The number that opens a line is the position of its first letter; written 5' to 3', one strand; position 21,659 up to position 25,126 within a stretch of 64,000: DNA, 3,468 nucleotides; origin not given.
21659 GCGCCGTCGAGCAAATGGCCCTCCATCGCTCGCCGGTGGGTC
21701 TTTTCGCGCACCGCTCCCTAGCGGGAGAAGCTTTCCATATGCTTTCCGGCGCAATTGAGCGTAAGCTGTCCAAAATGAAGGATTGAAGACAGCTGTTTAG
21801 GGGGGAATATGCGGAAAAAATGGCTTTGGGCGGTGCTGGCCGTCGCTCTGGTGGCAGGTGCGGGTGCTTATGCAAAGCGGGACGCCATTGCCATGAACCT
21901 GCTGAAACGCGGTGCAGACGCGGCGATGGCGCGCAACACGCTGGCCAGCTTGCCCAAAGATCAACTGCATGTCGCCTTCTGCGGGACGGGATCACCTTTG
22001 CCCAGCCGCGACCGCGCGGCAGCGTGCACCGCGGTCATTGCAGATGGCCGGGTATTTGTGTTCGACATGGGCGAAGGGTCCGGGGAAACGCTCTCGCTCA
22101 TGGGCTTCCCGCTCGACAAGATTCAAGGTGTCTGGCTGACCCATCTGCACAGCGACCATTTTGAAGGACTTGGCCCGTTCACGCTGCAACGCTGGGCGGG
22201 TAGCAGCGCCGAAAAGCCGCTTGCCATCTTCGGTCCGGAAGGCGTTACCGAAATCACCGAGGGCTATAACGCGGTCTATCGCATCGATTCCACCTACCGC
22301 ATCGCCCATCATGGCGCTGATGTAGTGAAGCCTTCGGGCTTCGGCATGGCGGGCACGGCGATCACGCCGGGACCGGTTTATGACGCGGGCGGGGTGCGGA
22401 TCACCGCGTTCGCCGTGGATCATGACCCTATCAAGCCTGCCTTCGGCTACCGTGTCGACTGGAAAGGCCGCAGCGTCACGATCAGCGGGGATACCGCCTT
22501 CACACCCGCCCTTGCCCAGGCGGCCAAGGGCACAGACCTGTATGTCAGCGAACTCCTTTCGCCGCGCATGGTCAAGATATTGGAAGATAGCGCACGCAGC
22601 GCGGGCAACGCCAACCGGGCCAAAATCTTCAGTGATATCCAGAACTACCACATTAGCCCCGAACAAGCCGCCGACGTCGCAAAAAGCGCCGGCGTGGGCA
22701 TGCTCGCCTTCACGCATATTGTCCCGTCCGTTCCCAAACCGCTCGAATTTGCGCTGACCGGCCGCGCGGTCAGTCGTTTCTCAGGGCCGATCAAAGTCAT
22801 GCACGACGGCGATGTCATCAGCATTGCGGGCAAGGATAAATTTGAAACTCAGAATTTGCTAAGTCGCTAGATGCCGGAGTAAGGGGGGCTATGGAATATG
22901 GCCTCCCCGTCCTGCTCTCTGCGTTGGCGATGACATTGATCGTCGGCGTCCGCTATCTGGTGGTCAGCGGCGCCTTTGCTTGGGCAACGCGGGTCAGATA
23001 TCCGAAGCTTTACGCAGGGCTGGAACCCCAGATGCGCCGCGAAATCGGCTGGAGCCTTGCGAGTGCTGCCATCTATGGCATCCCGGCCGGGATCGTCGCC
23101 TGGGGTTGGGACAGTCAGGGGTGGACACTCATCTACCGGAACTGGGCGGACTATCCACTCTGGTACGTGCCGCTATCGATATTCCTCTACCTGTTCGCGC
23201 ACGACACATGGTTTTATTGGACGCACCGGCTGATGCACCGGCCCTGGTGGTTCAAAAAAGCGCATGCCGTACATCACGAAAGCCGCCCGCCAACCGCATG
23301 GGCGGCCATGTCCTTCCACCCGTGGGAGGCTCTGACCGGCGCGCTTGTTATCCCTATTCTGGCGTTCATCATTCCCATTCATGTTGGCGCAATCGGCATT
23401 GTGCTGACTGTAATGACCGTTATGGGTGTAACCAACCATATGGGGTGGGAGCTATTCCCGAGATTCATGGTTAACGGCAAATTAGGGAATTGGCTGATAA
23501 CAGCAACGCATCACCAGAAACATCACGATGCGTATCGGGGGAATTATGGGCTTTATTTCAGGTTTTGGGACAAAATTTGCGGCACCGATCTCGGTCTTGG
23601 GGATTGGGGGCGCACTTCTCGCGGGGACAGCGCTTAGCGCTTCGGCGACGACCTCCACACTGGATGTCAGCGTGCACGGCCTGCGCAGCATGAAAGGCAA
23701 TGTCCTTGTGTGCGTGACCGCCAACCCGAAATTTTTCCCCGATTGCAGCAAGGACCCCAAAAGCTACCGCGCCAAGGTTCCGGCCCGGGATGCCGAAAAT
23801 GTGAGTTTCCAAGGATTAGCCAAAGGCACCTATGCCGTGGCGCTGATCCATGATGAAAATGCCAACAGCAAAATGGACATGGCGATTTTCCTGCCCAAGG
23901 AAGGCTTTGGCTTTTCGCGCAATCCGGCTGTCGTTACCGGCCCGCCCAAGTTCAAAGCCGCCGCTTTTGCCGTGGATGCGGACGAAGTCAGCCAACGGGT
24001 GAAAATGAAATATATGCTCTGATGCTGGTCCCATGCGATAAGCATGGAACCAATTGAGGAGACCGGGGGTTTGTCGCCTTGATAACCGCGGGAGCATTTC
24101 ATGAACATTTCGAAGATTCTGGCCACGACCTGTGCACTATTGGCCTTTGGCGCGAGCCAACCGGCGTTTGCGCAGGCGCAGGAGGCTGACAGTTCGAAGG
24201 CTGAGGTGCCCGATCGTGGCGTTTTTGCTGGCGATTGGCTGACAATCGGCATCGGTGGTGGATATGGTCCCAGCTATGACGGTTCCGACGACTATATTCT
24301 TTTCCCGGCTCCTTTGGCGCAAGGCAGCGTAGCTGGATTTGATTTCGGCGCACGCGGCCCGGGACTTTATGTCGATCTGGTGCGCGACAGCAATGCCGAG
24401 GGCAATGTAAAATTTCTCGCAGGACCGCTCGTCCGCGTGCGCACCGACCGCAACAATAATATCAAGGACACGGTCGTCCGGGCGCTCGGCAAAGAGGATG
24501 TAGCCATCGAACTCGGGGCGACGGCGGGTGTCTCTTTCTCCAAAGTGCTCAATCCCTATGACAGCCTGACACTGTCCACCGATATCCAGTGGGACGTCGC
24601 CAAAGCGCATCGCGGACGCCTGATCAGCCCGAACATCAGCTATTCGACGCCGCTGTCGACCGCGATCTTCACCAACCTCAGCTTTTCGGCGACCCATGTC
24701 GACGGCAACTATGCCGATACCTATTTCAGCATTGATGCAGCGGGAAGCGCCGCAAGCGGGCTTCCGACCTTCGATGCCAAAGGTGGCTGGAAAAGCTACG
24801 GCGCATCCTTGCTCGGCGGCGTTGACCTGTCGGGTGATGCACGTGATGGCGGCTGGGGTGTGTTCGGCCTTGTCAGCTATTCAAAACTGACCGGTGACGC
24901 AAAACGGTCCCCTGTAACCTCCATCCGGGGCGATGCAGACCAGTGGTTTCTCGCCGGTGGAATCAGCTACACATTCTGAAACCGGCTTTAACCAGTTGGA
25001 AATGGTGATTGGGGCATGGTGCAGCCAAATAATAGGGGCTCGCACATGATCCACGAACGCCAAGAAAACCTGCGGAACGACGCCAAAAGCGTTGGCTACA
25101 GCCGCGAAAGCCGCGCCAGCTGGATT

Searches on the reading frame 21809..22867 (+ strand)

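Call 10: search_protein_families(library=pfam, proteins=[window:21809-22867:+], max_evalue=0.001)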
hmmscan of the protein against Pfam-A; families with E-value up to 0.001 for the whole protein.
window:21809-22867:+ (353 aa): 3 families
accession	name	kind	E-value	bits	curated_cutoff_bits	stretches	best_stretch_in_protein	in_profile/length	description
PF12706.13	Lactamase_B_2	-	1.2e-16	61.3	27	1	102-304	28-200/200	Beta-lactamase superfamily domain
PF00753.33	Lactamase_B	-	5.9e-11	43.1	22.7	1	70-240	5-161/196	Metallo-beta-lactamase superfamily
PF23023.1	Anti-Pycsar_Apyc1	-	0.00034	20.6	50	1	53-126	3-75/250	Anti-Pycsar protein Apyc1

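Call 72: search_protein_families(library=ncbifam, proteins=[window:21809-22867:+], max_evalue=0.00001)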
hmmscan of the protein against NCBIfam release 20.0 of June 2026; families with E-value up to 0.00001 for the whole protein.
window:21809-22867:+ (353 aa): 10 families
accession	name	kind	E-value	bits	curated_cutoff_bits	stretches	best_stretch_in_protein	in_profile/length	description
NF000806.0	PRK00055.2-4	equivalog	7.3e-49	166.5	363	1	53-334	2-271/280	ribonuclease Z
NF041257.1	GntH_guanitoxin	equivalog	7.5e-38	130.3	333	1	47-340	7-299/374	guanitoxin biosynthesis MBL fold metallo-hydrolase GntH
TIGR02651.1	RNase_Z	equivalog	8e-34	117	292.95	2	55-221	2-152/302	ribonuclease Z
NF000801.0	PRK00055.1-3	equivalog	7.9e-32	110.5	252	2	53-217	2-153/307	ribonuclease Z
NF000800.0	PRK00055.1-1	equivalog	2.8e-20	72.6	398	1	54-217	2-151/305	ribonuclease Z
NF041851.1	cyc_nuc_deg_phdiest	equivalog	1.9e-17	63.5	400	1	78-338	26-252/253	cyclic nucleotide-degrading phosphodiesterase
TIGR02649.1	true_RNase_BN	exception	1.5e-16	60.3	563.7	1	56-217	3-150/304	ribonuclease BN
NF000805.0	PRK00055.2-3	equivalog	2.7e-14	53.1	416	1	58-151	9-101/307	ribonuclease Z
NF002558.0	PRK02126.1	subfamily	1.1e-07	31.2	315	0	79-152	26-92/345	ribonuclease Z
TIGR03307.1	PhnP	equivalog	1.5e-06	27.8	272.25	0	58-163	24-115/249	phosphonate metabolism protein PhnP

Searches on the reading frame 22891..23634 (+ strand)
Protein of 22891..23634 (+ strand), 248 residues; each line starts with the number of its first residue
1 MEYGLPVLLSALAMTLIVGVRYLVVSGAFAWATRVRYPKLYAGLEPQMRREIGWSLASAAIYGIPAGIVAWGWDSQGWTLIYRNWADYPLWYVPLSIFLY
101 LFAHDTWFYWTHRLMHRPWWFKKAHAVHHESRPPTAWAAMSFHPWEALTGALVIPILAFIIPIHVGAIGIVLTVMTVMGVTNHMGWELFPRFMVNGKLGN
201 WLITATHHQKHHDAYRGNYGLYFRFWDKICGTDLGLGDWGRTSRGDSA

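Call 10: search_protein_families(library=pfam, proteins=[window:22891-23634:+], max_evalue=0.001)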
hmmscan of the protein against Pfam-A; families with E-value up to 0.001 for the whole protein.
window:22891-23634:+ (248 aa): 1 family
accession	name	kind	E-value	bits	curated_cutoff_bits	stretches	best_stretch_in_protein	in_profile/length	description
PF04116.19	FA_hydroxylase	-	4.5e-31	108.4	31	1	98-232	2-132/132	Fatty acid hydroxylase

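Call 72: search_protein_families(library=ncbifam, proteins=[window:22891-23634:+], max_evalue=0.00001)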
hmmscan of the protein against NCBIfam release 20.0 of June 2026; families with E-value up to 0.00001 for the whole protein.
window:22891-23634:+ (248 aa): 0 families

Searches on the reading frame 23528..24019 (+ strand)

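Call 10: search_protein_families(library=pfam, proteins=[window:23528-24019:+], max_evalue=0.001)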
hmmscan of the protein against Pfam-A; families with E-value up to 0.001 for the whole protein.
window:23528-24019:+ (164 aa): 1 family
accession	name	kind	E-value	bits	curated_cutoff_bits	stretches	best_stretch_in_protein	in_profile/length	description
PF09912.14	DUF2141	-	7.6e-32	110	24.4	1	47-154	1-109/112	Uncharacterized protein conserved in bacteria (DUF2141)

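Call 72: search_protein_families(library=ncbifam, proteins=[window:23528-24019:+], max_evalue=0.00001)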
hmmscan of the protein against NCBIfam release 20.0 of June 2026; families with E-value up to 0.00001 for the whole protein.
window:23528-24019:+ (164 aa): 0 families

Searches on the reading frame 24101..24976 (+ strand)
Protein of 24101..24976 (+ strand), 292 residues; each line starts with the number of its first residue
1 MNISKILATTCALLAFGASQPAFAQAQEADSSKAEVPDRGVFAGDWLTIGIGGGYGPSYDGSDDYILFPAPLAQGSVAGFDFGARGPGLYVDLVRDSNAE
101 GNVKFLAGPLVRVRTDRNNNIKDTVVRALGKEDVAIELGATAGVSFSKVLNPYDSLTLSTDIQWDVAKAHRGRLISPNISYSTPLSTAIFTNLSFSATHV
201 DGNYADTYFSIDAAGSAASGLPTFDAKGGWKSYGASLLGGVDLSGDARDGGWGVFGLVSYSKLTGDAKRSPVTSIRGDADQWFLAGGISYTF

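Call 10: search_protein_families(library=pfam, proteins=[window:24101-24976:+], max_evalue=0.001)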
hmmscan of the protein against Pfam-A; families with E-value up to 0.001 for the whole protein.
window:24101-24976:+ (292 aa): 1 family
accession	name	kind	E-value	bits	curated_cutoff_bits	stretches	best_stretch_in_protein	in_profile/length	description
PF06629.18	MipA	-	2.2e-36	126.5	24.2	1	49-292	1-221/221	MltA-interacting protein MipA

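Call 72: search_protein_families(library=ncbifam, proteins=[window:24101-24976:+], max_evalue=0.00001)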
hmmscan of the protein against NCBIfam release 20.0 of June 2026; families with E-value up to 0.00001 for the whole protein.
window:24101-24976:+ (292 aa): 0 families
